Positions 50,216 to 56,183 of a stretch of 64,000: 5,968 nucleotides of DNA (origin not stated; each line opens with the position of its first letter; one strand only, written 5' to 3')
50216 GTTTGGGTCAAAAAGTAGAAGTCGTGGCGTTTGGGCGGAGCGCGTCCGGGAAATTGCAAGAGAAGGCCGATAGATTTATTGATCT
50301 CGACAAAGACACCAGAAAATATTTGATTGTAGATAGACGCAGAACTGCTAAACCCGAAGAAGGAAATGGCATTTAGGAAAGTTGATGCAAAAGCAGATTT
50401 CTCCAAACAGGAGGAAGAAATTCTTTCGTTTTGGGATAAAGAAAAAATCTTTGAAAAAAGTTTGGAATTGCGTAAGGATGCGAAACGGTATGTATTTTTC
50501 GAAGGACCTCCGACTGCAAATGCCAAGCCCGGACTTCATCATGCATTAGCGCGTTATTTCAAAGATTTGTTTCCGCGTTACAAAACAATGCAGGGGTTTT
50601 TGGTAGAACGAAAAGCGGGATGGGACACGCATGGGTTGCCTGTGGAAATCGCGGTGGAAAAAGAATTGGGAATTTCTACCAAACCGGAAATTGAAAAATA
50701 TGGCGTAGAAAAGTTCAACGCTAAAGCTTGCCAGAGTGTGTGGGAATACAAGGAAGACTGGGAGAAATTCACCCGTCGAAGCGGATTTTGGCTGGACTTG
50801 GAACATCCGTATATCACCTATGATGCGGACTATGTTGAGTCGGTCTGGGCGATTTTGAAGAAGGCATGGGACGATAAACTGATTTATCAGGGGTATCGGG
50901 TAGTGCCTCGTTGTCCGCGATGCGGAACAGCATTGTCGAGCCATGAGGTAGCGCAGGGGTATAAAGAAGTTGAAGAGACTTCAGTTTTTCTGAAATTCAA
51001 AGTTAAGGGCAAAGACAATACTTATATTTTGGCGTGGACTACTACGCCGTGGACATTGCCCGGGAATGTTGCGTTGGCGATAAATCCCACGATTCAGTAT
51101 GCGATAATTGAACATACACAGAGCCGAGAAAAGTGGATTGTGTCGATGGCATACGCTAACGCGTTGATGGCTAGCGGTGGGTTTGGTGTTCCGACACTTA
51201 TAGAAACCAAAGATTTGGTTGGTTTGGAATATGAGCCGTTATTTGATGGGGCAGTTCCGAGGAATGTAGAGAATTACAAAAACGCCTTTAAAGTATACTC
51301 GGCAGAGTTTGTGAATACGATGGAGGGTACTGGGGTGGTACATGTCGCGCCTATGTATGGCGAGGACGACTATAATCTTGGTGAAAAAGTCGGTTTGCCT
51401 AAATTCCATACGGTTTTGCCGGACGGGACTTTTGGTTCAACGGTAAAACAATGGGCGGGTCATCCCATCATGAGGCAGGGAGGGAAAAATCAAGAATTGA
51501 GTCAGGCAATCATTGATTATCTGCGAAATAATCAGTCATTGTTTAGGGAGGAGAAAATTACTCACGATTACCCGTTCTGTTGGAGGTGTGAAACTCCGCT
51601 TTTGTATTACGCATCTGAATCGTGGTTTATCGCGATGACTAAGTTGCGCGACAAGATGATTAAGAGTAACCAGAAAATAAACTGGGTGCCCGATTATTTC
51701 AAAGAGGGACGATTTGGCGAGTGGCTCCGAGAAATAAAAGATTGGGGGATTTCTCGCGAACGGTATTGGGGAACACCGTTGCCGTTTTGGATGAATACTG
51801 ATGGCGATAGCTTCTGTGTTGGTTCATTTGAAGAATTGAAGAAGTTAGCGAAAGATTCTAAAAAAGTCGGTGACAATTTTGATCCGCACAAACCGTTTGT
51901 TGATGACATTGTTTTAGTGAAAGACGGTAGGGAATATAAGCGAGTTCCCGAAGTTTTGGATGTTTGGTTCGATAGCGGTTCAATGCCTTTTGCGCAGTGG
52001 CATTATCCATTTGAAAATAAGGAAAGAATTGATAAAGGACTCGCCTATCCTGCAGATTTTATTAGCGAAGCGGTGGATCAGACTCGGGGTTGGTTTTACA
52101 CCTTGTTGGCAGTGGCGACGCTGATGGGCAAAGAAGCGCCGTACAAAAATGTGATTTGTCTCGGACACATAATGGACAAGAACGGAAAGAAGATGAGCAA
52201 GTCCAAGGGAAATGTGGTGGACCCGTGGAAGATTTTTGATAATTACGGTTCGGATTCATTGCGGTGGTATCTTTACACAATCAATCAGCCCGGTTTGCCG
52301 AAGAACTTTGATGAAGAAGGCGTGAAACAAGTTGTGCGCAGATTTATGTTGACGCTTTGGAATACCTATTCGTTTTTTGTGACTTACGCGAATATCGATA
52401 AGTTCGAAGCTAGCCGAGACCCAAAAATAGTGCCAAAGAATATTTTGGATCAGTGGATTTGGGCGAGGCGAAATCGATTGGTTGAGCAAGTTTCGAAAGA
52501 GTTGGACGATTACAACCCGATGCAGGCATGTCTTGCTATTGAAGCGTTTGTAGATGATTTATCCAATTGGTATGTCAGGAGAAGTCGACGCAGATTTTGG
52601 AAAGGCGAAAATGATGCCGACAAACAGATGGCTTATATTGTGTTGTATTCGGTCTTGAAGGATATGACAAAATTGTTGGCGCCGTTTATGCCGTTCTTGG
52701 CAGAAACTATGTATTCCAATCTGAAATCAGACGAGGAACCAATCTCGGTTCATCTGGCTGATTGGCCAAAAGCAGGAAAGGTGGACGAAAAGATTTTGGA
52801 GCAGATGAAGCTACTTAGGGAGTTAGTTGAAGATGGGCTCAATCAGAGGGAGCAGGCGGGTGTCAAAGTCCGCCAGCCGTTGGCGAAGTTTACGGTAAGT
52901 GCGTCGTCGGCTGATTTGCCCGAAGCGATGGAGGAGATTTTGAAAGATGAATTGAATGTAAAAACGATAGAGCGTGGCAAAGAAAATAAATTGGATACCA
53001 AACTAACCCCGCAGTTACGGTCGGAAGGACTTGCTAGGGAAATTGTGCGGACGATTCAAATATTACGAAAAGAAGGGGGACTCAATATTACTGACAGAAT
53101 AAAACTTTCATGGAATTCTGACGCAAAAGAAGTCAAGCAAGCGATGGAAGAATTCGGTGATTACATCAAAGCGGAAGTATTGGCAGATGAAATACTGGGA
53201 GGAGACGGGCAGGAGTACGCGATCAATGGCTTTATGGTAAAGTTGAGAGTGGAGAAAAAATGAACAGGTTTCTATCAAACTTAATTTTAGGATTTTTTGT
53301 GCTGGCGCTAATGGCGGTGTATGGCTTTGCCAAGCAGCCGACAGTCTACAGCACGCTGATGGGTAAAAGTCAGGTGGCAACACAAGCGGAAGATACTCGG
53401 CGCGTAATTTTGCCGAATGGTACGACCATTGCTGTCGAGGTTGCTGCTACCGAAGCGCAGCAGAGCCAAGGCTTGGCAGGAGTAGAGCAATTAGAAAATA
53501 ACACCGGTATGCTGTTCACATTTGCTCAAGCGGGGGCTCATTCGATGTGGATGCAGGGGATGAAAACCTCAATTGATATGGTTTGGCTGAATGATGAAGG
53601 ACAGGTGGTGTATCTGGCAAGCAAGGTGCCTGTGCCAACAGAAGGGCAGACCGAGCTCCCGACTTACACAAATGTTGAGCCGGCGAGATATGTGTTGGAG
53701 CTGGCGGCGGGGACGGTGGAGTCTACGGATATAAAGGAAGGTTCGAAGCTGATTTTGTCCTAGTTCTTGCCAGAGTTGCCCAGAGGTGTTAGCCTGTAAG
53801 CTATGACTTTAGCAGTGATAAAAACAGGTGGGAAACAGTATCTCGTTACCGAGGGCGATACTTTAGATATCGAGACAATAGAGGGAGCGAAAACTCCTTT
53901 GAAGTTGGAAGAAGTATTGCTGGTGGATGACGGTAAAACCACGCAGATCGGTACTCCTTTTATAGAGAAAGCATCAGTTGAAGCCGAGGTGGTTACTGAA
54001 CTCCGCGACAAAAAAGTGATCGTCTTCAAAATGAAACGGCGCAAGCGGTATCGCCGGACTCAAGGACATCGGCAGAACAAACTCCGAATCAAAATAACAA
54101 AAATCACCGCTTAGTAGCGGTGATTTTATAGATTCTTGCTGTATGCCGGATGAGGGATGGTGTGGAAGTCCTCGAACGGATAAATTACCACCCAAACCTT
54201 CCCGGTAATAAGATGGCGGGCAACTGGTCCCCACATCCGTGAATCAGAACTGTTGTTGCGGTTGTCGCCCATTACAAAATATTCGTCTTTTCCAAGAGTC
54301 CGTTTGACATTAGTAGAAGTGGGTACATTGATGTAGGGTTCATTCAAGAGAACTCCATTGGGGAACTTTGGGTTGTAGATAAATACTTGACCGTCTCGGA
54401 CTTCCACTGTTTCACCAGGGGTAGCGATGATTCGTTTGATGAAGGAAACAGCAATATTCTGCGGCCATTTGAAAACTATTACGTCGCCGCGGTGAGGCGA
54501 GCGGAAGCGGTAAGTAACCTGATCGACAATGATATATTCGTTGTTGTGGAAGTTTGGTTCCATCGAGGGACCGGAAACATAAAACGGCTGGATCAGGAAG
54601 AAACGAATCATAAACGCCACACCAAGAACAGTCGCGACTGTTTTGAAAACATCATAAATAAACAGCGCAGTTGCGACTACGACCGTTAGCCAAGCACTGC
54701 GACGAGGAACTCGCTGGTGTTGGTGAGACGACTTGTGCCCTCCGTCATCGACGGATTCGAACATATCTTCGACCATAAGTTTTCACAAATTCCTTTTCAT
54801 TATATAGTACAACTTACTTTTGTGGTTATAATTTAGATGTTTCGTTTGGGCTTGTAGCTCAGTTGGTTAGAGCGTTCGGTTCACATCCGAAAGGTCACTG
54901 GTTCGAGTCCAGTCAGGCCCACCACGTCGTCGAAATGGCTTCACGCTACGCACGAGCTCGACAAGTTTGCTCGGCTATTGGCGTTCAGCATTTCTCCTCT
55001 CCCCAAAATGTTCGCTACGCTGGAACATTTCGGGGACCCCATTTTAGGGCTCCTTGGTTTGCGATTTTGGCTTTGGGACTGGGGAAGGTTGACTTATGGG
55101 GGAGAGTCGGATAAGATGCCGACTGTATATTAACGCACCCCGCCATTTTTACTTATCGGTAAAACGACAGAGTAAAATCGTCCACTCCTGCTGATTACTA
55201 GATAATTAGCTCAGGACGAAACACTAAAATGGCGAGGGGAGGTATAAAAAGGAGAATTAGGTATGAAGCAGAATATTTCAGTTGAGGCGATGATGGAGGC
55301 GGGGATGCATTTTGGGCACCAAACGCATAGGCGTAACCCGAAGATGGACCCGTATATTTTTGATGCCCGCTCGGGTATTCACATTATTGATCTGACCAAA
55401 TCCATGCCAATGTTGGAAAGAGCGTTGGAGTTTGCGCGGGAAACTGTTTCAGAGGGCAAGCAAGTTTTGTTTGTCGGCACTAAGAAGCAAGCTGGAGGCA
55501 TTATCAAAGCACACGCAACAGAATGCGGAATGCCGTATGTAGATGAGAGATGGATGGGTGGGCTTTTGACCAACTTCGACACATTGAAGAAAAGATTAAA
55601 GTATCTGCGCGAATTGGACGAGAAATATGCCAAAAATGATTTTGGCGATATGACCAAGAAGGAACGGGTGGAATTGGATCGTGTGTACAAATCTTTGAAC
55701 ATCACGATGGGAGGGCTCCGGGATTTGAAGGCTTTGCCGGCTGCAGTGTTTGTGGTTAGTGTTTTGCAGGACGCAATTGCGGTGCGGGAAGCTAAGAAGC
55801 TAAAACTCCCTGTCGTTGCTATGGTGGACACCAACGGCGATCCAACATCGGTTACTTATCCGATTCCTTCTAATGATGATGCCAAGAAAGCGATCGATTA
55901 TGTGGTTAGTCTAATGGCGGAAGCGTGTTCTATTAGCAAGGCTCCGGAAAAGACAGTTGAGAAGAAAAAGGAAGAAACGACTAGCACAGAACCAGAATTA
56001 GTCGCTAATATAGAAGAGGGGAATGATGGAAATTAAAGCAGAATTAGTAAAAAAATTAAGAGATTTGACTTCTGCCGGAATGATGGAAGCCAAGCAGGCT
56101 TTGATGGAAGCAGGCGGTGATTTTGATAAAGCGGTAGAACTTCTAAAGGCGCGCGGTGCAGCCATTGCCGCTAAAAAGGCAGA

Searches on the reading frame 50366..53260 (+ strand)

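Call 95: search_protein_families(library=pfam, proteins=[window:50366-53260:+], max_evalue=0.00001)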
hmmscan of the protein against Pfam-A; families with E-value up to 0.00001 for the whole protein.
window:50366-53260:+ (965 aa): 4 families
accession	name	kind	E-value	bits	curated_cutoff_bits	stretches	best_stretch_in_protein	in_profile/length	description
PF00133.28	tRNA-synt_1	-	1.2e-122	410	22.7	1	19-637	2-403/414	tRNA synthetases class I (I, L, M and V)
PF08264.19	Anticodon_1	-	1.6e-30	106.4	25.1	1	695-840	1-145/148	Anticodon-binding domain of tRNA ligase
PF19302.4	DUF5915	-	1.5e-23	83.8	27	1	876-964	104-194/195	Domain of unknown function (DUF5915)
PF09334.17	tRNA-synt_1g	-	2.1e-17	63.4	20.1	1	577-653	295-371/391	tRNA synthetases class I (M)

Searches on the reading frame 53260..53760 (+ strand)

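Call 97: search_protein_families(library=pfam, proteins=[window:53260-53760:+], max_evalue=0.00001)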
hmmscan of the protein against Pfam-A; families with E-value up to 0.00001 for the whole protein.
window:53260-53760:+ (167 aa): 1 family
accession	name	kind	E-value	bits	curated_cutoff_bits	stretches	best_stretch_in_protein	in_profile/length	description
PF02643.20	DUF192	-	6.4e-28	97.2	27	1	57-164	1-94/96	Uncharacterized ACR, COG1430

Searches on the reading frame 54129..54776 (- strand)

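Call 97: search_protein_families(library=pfam, proteins=[window:54129-54776:-], max_evalue=0.00001)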
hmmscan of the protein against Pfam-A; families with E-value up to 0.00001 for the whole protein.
window:54129-54776:- (216 aa): 1 family
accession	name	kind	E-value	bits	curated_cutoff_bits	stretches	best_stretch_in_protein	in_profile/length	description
PF10502.14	Peptidase_S26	-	5.6e-46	157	22.9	1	42-198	3-167/168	Signal peptidase, peptidase S26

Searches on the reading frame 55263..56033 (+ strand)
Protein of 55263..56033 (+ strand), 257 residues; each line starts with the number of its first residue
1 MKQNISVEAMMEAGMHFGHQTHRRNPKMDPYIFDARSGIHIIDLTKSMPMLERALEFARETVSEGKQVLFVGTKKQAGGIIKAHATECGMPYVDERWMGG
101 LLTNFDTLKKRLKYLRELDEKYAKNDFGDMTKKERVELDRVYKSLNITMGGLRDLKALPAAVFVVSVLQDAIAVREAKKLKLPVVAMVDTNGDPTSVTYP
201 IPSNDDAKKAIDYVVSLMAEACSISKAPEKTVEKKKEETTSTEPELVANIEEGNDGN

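Call 97: search_protein_families(library=pfam, proteins=[window:55263-56033:+], max_evalue=0.00001)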
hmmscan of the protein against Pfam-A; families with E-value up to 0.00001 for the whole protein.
window:55263-56033:+ (257 aa): 1 family
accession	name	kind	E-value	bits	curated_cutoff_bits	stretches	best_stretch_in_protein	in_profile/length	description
PF00318.25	Ribosomal_S2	-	1.9e-81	272.9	26.1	1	10-222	1-213/216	Ribosomal protein S2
